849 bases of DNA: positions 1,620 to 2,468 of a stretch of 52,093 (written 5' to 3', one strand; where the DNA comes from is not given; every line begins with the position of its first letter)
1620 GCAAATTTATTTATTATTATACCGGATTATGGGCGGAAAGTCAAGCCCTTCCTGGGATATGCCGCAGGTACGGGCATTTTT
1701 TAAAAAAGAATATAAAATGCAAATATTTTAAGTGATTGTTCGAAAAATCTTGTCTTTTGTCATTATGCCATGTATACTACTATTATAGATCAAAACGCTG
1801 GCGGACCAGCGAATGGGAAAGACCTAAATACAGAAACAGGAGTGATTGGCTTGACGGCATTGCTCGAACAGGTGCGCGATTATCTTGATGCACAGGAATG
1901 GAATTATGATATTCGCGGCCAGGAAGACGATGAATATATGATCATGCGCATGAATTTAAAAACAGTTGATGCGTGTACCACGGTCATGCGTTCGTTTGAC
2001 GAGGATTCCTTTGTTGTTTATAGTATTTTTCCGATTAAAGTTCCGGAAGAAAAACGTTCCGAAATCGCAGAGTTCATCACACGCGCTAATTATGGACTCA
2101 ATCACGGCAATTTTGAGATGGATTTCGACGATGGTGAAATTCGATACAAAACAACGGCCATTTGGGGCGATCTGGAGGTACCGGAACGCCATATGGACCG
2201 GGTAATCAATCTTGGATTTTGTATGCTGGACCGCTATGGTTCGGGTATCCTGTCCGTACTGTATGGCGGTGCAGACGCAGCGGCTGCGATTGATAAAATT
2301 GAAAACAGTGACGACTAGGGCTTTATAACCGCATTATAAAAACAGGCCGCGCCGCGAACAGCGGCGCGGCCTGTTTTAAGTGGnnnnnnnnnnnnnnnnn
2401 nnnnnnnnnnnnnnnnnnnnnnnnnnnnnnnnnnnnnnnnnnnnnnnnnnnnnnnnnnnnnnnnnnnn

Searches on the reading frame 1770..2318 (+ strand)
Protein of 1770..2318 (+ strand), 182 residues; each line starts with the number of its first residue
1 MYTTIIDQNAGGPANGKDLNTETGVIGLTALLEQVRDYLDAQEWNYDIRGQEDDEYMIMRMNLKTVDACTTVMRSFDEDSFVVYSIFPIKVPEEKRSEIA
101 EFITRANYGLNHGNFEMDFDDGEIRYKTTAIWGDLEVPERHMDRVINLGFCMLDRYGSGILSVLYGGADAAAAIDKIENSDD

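Call 38: search_protein_families(library=pfam, proteins=[window:1770-2318:+], max_evalue=0.00001)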
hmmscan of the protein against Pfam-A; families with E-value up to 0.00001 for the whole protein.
window:1770-2318:+ (182 aa): 1 family
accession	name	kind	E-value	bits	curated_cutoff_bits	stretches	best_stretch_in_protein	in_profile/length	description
PF10722.14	YbjN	-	2.9e-08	34.4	22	1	32-158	2-122/126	Putative bacterial sensory transduction regulator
